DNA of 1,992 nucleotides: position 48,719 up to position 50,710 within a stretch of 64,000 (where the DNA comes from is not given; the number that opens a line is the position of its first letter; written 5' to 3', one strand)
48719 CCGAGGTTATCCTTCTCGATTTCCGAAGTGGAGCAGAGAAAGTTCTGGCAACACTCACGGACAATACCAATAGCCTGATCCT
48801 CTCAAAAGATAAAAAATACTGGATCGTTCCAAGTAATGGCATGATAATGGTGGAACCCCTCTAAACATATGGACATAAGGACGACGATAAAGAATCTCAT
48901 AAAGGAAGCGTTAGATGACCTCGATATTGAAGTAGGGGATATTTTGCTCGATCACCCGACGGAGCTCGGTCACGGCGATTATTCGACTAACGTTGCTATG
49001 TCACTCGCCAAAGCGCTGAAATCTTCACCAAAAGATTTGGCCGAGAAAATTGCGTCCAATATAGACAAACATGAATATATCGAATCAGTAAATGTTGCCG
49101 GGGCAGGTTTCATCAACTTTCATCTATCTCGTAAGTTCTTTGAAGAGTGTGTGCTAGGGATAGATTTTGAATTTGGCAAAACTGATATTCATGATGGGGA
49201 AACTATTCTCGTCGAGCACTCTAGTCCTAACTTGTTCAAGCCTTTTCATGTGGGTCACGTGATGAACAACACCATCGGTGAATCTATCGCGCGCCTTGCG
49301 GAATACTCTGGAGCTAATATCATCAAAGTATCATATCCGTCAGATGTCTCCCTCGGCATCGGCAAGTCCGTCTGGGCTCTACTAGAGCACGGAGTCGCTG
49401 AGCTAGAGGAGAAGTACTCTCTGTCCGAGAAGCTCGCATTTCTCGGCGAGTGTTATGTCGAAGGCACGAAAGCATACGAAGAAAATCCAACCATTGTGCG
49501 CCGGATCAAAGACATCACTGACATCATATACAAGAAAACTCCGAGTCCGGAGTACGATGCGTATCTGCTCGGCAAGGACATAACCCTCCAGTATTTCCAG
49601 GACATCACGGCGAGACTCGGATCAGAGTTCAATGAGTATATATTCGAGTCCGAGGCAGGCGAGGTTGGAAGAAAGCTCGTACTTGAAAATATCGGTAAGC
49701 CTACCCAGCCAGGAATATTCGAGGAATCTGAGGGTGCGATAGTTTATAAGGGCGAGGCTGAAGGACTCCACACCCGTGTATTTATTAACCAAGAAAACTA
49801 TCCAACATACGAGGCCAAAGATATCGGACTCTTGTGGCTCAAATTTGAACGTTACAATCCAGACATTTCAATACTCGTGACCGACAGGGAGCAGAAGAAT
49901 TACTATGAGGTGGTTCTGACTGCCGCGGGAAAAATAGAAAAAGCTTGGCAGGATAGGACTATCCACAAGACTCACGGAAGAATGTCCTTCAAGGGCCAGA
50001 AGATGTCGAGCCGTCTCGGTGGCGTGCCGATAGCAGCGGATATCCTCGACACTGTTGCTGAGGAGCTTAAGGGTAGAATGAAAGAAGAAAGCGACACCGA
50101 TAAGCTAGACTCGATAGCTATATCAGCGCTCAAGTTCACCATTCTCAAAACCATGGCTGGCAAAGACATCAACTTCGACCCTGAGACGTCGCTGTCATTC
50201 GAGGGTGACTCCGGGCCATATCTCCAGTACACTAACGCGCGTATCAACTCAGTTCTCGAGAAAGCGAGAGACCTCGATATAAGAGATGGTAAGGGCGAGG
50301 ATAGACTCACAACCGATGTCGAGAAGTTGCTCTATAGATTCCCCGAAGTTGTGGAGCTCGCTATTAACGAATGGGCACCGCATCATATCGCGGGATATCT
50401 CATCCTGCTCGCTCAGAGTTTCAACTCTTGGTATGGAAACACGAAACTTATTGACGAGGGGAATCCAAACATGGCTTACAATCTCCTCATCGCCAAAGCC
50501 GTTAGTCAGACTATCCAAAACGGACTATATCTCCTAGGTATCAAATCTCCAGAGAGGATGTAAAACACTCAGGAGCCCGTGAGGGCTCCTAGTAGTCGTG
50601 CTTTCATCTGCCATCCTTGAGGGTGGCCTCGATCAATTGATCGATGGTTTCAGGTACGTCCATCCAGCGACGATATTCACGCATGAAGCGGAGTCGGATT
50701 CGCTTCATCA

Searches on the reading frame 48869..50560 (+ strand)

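Call 78: search_protein_families(library=pfam, proteins=[window:48869-50560:+], max_evalue=0.001)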
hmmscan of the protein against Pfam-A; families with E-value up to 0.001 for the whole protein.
window:48869-50560:+ (564 aa): 4 families
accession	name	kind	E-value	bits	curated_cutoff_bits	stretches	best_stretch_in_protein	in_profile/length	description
PF05746.21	DALR_1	-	8.1e-26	90.9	22.3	1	452-564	1-117/117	DALR anticodon binding domain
PF03485.21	Arg_tRNA_synt_N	-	1.8e-25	89.8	21.5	1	6-86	2-85/85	Arginyl tRNA synthetase N terminal domain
PF00750.26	tRNA-synt_1d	-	3.8e-23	82.4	23.3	1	107-427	16-338/349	tRNA synthetases class I (R), catalytic domain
PF00133.28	tRNA-synt_1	-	0.00034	19.9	22.7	0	113-151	25-63/414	tRNA synthetases class I (I, L, M and V)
